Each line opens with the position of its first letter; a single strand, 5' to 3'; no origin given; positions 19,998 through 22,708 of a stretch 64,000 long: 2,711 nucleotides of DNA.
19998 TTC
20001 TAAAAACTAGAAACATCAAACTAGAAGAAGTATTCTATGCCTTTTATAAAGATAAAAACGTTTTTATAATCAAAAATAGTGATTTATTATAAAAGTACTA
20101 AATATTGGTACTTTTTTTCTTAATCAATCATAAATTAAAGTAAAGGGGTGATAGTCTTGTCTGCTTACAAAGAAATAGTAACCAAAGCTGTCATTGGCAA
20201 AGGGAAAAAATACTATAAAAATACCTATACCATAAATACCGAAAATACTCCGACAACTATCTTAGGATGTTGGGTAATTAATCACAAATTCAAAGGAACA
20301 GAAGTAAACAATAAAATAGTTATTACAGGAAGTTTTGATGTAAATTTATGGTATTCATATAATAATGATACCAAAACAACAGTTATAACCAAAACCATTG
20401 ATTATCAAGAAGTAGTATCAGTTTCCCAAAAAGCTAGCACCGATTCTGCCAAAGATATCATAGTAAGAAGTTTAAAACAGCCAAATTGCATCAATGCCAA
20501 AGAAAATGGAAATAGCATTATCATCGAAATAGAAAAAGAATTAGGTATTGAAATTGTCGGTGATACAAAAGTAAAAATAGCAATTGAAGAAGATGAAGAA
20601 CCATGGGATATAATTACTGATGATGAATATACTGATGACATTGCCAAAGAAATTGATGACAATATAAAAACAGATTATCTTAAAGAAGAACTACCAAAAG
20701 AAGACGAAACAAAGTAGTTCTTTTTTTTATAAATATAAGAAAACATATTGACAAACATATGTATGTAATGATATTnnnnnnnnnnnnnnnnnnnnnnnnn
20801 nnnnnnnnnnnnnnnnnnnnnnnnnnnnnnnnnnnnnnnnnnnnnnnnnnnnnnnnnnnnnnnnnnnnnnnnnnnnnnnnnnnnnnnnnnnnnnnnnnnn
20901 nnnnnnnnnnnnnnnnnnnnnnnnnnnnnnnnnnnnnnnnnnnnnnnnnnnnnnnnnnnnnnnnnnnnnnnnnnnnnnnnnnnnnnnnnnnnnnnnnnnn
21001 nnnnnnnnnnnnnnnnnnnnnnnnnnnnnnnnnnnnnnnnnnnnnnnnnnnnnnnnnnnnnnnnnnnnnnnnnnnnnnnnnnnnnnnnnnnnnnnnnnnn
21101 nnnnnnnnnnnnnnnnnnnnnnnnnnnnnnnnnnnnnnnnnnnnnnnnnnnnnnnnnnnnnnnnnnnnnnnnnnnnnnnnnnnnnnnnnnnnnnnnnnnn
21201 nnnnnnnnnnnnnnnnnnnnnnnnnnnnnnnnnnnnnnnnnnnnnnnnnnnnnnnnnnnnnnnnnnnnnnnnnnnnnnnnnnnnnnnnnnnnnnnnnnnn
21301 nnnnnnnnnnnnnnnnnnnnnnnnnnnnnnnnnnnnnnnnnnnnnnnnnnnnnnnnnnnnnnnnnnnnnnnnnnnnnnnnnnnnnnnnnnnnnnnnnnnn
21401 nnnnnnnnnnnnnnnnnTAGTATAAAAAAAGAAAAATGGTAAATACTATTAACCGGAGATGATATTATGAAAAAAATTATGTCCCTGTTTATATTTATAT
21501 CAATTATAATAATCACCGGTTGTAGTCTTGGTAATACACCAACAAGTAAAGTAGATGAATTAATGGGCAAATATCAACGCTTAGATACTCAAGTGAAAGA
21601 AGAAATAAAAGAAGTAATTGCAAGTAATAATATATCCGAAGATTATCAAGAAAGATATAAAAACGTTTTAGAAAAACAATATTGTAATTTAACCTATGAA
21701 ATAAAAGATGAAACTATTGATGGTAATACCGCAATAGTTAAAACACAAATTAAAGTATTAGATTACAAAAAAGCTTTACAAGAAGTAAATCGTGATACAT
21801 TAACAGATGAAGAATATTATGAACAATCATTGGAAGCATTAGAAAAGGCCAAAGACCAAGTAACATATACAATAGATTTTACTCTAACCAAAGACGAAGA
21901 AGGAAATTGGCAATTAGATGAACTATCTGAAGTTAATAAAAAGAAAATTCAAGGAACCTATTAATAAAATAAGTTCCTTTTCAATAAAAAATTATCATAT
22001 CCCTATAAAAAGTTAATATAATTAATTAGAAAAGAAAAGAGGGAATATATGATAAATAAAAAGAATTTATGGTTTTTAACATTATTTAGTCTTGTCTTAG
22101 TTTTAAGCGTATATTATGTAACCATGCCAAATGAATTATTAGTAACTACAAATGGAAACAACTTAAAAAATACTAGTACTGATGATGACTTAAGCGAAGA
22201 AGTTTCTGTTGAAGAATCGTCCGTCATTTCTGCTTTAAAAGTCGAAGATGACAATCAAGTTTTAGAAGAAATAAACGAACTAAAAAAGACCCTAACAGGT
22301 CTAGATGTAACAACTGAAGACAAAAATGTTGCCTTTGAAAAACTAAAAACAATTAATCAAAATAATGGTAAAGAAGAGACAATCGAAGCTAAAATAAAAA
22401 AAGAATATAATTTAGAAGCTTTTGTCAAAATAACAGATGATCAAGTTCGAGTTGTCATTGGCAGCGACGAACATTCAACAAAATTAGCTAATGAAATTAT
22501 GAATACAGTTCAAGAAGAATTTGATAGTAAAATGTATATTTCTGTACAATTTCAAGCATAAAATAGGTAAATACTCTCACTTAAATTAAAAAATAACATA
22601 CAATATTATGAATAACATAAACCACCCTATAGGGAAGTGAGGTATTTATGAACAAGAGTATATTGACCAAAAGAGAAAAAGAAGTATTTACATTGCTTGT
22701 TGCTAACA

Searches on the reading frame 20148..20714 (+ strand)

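Call 36: search_protein_families(library=pfam, proteins=[window:20148-20714:+], max_evalue=0.001)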
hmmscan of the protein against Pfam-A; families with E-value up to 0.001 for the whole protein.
window:20148-20714:+ (189 aa): 1 family
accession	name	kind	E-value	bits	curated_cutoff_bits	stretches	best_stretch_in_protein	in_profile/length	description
PF10628.14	CotE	-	2.4e-51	174.2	25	1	7-173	2-174/177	Outer spore coat protein E (CotE)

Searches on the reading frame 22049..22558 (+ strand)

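Call 36: search_protein_families(library=pfam, proteins=[window:22049-22558:+], max_evalue=0.001)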
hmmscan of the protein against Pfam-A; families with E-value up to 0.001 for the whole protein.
window:22049-22558:+ (170 aa): 1 family
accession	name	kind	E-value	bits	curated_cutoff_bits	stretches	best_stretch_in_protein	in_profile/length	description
PF12685.13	SpoIIIAH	-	3.9e-14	53.5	30.6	1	5-161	1-185/191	SpoIIIAH-like protein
